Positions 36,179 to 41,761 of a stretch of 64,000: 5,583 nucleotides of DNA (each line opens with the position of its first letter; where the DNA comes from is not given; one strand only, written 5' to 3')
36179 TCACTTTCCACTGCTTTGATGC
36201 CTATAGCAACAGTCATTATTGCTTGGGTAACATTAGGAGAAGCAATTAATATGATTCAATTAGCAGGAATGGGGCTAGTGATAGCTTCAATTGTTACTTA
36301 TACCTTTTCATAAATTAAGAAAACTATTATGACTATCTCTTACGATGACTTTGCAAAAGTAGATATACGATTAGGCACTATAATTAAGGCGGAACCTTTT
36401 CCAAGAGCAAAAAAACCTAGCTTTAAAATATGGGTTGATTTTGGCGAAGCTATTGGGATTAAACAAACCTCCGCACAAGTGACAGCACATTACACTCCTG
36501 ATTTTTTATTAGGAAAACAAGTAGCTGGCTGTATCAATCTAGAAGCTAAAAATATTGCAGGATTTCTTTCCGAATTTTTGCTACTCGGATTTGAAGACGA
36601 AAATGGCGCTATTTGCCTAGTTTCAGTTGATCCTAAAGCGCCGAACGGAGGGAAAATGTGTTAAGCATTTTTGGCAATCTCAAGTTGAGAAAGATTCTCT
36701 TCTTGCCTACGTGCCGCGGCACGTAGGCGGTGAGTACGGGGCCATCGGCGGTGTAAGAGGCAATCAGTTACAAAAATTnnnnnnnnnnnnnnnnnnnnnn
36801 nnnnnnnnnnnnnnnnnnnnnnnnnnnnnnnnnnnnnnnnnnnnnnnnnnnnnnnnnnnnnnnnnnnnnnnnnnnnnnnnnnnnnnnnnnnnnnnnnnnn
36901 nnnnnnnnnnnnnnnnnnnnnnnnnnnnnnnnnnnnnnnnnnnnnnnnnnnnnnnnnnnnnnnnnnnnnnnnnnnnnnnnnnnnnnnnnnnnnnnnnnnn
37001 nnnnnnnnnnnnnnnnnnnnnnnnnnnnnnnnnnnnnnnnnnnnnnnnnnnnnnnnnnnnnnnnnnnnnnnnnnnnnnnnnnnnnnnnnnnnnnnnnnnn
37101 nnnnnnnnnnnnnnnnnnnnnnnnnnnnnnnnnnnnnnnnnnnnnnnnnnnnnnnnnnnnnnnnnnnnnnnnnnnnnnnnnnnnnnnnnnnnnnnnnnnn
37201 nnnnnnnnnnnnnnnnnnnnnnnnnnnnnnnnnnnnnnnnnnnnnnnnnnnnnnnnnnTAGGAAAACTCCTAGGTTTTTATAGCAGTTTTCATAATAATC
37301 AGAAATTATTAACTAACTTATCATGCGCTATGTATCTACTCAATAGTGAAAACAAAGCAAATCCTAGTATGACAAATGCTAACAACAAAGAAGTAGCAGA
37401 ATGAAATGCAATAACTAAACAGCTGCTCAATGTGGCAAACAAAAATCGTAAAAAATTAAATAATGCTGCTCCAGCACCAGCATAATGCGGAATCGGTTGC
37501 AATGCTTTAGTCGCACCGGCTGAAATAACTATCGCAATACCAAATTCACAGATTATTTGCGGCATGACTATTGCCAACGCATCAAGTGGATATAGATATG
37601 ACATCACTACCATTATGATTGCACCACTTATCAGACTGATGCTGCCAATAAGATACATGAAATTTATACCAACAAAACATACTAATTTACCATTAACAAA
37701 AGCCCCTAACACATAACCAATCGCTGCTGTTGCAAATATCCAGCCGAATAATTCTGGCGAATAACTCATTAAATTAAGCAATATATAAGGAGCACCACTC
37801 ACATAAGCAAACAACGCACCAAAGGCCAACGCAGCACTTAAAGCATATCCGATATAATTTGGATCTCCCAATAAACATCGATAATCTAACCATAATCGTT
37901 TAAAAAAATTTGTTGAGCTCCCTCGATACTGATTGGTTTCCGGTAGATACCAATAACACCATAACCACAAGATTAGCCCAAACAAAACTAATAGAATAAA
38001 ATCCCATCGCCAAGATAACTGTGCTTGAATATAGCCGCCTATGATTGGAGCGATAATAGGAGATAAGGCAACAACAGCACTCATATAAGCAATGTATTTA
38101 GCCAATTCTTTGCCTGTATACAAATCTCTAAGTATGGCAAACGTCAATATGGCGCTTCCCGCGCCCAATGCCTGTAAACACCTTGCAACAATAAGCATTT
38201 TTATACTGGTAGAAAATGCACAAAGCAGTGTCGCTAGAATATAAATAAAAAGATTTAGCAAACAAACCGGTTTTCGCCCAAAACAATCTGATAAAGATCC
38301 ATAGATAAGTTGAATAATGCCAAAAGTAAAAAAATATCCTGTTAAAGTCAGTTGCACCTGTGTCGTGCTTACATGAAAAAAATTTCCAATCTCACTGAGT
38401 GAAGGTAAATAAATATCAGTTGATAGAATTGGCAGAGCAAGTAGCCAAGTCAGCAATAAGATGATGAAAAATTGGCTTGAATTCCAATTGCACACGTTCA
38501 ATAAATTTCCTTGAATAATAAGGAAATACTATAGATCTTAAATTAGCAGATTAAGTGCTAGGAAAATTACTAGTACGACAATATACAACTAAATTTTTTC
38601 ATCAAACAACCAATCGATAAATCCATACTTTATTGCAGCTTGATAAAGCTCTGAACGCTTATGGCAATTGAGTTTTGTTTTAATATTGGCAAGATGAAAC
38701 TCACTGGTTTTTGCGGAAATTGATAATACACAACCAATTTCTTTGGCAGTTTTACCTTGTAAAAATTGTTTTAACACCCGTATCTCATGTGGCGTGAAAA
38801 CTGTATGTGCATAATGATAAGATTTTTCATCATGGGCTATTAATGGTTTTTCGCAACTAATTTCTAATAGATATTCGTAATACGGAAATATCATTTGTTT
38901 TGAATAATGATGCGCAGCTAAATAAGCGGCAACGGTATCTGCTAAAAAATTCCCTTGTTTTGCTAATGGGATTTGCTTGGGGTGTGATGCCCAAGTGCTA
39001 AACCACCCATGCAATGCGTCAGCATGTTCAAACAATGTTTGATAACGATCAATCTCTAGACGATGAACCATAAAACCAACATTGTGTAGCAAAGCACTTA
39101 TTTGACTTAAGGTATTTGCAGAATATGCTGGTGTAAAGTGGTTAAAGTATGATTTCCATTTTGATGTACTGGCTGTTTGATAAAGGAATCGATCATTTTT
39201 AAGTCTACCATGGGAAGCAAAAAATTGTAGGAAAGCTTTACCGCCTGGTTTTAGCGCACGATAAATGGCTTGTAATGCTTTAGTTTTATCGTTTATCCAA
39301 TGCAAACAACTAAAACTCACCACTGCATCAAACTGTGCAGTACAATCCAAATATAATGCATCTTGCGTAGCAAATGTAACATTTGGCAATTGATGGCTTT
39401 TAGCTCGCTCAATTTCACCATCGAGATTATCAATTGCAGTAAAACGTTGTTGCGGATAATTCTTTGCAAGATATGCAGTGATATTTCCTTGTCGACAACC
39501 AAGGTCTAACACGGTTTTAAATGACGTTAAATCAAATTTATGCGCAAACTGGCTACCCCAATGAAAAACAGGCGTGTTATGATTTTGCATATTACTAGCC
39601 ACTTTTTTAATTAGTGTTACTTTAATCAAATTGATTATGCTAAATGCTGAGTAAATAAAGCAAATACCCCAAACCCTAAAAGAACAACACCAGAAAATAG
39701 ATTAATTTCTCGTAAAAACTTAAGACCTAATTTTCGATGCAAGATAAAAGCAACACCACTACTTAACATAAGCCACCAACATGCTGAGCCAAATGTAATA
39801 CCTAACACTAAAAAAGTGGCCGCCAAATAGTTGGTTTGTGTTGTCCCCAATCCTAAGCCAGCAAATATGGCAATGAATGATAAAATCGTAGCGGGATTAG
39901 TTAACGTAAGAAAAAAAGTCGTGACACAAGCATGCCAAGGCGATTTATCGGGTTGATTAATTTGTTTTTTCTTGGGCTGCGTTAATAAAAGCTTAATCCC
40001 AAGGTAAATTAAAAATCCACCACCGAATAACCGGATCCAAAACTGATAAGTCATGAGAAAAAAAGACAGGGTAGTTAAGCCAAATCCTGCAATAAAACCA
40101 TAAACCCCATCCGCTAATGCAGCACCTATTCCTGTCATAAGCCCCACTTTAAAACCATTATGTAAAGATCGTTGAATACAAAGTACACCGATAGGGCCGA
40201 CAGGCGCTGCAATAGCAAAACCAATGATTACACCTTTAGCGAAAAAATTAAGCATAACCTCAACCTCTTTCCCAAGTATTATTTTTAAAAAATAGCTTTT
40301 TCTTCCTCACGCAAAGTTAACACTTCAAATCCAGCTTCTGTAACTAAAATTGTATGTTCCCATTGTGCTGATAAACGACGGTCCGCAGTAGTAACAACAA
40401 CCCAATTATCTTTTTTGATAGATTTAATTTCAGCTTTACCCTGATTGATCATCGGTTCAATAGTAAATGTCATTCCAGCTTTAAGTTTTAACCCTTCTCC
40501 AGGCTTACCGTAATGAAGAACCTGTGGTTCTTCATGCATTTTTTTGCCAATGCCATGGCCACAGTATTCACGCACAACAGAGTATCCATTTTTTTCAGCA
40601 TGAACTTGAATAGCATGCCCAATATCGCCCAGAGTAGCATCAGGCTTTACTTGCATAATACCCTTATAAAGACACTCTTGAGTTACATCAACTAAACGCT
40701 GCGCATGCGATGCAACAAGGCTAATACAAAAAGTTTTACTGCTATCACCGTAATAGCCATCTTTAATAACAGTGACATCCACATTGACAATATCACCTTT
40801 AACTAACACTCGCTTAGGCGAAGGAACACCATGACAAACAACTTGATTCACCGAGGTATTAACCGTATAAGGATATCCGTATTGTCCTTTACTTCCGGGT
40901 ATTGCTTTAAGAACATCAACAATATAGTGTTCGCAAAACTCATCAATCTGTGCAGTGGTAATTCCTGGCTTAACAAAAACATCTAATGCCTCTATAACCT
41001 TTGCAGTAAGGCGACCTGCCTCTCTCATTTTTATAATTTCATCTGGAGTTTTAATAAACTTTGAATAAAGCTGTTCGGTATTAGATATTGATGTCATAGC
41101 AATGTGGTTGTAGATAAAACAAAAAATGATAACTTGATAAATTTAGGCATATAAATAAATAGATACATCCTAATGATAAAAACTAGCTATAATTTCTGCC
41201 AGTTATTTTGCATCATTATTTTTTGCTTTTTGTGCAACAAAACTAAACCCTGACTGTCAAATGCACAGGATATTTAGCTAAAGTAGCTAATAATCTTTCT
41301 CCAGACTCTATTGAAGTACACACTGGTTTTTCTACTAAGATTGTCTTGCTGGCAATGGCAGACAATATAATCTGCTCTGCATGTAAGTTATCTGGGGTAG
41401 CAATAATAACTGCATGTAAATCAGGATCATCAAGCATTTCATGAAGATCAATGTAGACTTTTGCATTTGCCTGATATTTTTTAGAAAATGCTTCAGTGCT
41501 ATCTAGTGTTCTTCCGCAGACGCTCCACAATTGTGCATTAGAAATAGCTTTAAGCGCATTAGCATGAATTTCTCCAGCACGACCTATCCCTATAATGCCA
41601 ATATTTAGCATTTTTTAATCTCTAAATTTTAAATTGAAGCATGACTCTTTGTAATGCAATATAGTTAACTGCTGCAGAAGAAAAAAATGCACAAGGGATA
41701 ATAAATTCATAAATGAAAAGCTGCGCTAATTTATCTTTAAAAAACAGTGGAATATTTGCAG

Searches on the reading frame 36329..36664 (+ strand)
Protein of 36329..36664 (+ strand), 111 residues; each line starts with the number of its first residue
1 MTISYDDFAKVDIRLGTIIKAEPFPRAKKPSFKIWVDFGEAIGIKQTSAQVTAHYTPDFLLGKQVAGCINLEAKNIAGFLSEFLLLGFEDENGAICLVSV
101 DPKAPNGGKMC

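Call 20: search_protein_families(library=ncbifam, proteins=[window:36329-36664:+])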
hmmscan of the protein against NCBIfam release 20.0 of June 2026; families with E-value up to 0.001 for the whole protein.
window:36329-36664:+ (111 aa): 9 families
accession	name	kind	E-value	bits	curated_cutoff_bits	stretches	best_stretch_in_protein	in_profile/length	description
NF007495.0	PRK10089.1-4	equivalog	3.3e-51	172.6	117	1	2-111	4-113/113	tRNA-binding protein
NF007494.0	PRK10089.1-3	equivalog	2.2e-39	133.8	109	1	2-110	3-111/112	tRNA-binding protein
TIGR02222.1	chap_CsaA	subfamily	3.5e-38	129.9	119.65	1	5-110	1-106/107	export-related chaperone CsaA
NF007493.0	PRK10089.1-2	equivalog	6.1e-36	122.9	160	1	2-110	3-111/112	tRNA-binding protein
NF007496.0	PRK10089.1-5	equivalog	3.2e-32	111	171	1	4-110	3-108/109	chaperone CsaA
TIGR00399.1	metG_C_term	equivalog_domain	8.3e-17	61.3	116.65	1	2-110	33-138/139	methionine--tRNA ligase subunit beta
NF001100.0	PRK00133.1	equivalog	1.8e-16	59.8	587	1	2-109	570-674/676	methionine--tRNA ligase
NF008900.0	PRK12267.1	equivalog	3.2e-15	55.7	598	1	2-109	542-646/648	methionine--tRNA ligase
NF007492.0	PRK10089.1-1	equivalog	8.5e-13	48.2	150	1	2-95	3-93/110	tRNA-binding protein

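Call 101: find_encoding_contigs(protein=window:36329-36664:+, flank=6000, max_places=10)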
Protein window:36329-36664:+ (111 aa): 1 contig read that carries it; 1 place shown.
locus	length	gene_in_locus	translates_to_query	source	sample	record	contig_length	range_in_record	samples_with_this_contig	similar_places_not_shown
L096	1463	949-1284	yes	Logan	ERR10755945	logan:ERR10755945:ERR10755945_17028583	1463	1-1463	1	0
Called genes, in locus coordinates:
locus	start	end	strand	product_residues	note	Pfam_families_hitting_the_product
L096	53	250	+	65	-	PF00892:EamA (weak)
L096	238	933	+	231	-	PF00892:EamA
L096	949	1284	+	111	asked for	PF01588:tRNA_bind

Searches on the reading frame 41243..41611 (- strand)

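Call 46: search_protein_families(library=pfam, proteins=[window:41243-41611:-], max_evalue=0.00001)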
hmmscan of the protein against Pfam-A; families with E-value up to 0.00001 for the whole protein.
window:41243-41611:- (122 aa): 2 families
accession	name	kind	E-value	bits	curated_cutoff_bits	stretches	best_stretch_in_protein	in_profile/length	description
PF01408.29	GFO_IDH_MocA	-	7.8e-24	85.1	24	1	2-120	1-118/120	Oxidoreductase family, NAD-binding Rossmann fold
PF01488.26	Shikimate_DH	-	3.5e-06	27.6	24.3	0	3-72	14-83/138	Shikimate / quinate 5-dehydrogenase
